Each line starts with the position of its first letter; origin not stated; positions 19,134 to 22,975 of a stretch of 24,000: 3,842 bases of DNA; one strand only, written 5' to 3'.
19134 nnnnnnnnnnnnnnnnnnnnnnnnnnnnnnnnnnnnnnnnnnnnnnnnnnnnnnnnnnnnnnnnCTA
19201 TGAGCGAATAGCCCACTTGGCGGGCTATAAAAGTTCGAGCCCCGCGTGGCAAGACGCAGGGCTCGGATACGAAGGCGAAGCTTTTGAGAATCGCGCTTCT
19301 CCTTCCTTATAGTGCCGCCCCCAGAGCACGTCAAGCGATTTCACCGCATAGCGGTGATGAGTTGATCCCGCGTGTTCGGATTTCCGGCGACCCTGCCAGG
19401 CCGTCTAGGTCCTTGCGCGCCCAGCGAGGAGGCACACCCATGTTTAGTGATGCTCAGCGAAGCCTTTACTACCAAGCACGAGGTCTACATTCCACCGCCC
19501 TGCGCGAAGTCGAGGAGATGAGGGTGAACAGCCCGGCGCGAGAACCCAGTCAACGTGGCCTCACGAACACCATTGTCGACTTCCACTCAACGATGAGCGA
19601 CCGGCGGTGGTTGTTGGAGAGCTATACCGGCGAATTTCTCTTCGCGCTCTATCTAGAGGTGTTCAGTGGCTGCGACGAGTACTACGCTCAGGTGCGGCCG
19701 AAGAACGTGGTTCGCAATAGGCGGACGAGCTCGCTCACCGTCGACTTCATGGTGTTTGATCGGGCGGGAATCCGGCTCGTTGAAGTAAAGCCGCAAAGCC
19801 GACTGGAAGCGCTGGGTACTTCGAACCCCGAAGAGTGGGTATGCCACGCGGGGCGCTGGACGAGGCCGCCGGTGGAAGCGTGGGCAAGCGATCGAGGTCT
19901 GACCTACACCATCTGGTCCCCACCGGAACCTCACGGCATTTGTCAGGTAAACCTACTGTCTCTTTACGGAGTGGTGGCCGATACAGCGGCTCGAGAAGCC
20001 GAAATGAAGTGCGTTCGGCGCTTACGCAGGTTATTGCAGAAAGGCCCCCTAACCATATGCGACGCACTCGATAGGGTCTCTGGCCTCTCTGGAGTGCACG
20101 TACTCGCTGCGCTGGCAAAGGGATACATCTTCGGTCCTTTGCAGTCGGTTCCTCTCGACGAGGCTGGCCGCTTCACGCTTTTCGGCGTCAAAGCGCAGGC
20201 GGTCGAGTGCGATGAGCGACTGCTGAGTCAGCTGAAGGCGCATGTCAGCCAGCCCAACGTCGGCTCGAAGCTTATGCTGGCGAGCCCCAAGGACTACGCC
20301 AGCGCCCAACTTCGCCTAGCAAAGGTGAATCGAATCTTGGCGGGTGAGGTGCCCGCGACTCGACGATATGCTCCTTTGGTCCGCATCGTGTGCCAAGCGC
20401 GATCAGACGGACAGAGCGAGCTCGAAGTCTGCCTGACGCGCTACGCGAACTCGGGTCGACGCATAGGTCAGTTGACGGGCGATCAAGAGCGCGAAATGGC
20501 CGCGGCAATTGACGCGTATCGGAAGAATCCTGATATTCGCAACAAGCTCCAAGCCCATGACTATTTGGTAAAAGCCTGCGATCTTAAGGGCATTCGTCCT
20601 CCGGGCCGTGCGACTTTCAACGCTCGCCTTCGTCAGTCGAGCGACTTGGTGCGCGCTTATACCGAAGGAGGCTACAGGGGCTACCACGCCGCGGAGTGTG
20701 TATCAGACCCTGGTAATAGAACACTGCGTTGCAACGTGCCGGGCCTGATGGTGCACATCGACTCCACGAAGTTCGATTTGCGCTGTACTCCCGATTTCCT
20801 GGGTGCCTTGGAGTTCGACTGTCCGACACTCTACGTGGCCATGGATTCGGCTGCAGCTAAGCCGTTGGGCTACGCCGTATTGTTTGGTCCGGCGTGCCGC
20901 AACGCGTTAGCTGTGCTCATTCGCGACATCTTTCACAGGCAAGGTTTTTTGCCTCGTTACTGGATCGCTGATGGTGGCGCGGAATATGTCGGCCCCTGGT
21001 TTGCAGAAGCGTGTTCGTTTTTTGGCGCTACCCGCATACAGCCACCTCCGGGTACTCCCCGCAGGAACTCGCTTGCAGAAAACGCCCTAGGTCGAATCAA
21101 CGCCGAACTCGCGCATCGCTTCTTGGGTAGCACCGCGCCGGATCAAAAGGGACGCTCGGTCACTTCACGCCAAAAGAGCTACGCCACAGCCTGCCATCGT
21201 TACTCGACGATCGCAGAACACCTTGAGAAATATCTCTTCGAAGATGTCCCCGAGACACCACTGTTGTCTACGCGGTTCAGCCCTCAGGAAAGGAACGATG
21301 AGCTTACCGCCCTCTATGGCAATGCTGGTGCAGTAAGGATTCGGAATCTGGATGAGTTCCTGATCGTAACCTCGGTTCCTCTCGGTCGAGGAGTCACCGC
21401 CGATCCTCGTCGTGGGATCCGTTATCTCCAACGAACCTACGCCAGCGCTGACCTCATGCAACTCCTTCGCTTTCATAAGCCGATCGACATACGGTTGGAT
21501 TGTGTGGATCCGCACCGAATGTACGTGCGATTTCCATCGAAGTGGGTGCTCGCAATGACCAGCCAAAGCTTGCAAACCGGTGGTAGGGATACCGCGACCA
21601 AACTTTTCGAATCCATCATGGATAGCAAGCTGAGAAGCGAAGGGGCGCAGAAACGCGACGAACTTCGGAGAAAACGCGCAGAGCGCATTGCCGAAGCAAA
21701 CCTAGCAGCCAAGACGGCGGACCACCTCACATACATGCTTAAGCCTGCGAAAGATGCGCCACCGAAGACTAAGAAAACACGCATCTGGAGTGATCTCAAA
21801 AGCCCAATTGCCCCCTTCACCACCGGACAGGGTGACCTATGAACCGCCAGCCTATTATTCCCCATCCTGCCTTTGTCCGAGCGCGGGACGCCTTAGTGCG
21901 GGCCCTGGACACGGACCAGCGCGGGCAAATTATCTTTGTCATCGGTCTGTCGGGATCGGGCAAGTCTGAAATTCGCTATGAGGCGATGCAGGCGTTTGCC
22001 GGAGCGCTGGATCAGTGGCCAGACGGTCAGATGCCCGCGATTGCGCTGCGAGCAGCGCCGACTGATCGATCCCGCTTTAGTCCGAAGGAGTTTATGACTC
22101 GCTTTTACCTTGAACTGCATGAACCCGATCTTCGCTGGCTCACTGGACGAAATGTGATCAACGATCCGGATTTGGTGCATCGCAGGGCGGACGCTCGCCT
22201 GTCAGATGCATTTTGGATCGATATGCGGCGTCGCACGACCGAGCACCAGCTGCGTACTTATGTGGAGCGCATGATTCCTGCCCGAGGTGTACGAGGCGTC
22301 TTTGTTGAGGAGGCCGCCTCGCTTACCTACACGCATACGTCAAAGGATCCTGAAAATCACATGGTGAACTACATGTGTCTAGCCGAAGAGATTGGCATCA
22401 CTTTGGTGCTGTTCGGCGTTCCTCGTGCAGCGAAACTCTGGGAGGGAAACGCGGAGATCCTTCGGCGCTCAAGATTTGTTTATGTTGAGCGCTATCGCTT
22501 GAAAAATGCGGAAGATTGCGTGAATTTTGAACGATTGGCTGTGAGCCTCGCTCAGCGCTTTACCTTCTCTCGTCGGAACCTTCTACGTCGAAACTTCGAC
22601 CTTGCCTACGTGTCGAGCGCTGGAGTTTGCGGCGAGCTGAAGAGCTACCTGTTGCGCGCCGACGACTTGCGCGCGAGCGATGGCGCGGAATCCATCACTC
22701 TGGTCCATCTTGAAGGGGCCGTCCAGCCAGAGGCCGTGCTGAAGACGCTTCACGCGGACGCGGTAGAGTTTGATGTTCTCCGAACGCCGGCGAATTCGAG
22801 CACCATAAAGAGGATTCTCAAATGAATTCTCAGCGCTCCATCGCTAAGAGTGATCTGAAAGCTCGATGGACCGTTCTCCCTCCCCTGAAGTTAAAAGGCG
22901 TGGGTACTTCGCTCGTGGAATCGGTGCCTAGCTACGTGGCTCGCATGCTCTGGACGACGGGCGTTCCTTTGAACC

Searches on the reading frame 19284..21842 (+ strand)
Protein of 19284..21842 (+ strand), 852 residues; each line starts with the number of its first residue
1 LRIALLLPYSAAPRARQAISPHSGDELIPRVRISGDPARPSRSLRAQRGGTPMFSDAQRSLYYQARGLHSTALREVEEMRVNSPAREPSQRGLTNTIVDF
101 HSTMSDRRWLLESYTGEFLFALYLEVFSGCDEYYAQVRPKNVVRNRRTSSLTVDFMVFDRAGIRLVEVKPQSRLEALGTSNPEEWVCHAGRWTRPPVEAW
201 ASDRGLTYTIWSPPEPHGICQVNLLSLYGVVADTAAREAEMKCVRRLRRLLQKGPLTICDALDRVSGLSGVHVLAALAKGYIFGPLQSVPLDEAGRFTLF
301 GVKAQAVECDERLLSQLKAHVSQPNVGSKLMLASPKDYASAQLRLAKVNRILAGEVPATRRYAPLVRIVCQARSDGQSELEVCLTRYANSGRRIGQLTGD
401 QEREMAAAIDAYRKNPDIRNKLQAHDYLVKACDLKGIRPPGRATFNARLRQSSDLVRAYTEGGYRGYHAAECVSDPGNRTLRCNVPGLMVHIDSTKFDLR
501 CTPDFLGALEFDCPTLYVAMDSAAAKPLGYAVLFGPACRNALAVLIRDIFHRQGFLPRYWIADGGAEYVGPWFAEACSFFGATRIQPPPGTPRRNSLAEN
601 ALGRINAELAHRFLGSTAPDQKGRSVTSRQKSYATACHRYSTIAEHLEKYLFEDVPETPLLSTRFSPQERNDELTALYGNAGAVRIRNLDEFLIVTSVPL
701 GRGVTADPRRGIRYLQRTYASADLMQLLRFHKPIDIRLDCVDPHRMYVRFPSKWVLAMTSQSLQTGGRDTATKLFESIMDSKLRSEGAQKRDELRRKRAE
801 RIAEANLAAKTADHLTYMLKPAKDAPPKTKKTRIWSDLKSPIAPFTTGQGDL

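Call 5: search_protein_families(library=pfam, proteins=[window:19284-21842:+], max_evalue=0.1)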
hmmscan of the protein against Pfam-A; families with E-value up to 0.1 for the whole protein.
window:19284-21842:+ (852 aa): 0 families

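Call 6: search_protein_families(library=padloc, proteins=[window:19284-21842:+], max_evalue=0.1)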
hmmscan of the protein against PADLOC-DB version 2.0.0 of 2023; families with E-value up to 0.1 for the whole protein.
window:19284-21842:+ (852 aa): 0 families

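Call 7: search_protein_families(library=ncbifam, proteins=[window:19284-21842:+], max_evalue=0.1)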
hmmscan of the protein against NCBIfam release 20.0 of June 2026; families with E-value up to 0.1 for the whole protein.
window:19284-21842:+ (852 aa): 2 families
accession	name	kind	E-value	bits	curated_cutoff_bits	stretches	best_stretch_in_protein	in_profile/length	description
NF033577.2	transpos_IS481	equivalog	0.0039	16.8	224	1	485-614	127-248/284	IS481 family transposase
NF033516.0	transpos_IS3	equivalog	0.01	15.1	160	1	516-612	235-331/369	IS3 family transposase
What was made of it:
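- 19284..22825 (+): Neighbour: Tn7-like transposition genes, a TnsB-like DDE transposase (19284-21842) and a TniB/TnsC-like ATPase (21839-22825). TniQ and then Gabija follow beyond the window. Weak rve-region hits (call 7).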

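Call 80: search_protein_families(library=phrogs, proteins=[window:19284-21842:+], max_evalue=0.01)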
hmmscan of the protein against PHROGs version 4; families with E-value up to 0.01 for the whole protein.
window:19284-21842:+ (852 aa): 0 families

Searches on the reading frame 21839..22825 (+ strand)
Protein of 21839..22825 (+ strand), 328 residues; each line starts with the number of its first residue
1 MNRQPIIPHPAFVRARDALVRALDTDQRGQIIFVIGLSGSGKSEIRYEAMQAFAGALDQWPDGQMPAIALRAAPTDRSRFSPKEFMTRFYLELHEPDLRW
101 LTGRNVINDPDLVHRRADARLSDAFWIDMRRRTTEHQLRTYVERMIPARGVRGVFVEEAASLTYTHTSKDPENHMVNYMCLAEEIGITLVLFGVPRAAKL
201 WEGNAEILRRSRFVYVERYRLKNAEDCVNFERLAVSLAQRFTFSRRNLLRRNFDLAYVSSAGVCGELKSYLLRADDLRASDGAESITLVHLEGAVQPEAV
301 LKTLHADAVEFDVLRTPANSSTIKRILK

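Call 5: search_protein_families(library=pfam, proteins=[window:21839-22825:+], max_evalue=0.1)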
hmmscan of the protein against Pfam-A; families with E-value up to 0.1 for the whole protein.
window:21839-22825:+ (328 aa): 3 families
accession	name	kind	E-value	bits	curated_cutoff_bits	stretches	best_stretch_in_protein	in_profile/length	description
PF13401.12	AAA_22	-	7.4e-07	30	27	1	28-199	4-128/130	AAA domain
PF05621.17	TniB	-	0.0012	18.8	22.4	1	123-219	92-187/189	Bacterial TniB protein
PF13191.12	AAA_16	-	0.0078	17.2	32.6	1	16-56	9-51/167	AAA ATPase domain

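Call 6: search_protein_families(library=padloc, proteins=[window:21839-22825:+], max_evalue=0.1)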
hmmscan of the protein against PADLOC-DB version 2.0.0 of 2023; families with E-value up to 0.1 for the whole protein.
window:21839-22825:+ (328 aa): 2 families
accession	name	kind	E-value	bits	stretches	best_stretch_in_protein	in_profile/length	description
PDLC02674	DndF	-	0.0025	14.7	1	18-54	44-81/530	DndF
PDLC03556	REase_II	-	0.016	11.9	1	18-46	48-76/549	Type II restriction enzyme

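Call 7: search_protein_families(library=ncbifam, proteins=[window:21839-22825:+], max_evalue=0.1)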
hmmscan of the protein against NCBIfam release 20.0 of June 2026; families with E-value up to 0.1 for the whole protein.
window:21839-22825:+ (328 aa): 3 families
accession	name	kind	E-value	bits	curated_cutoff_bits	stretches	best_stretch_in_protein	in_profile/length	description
NF004041.0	PRK05541.1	subfamily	0.078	13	127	0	25-49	3-27/176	adenylyl-sulfate kinase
NF004035.0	PRK05506.1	subfamily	0.091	11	715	0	20-48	451-479/632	bifunctional sulfate adenylyltransferase subunit 1/adenylylsulfate kinase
NF003013.0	PRK03846.1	subfamily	0.094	12.4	163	0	20-46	19-45/202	adenylyl-sulfate kinase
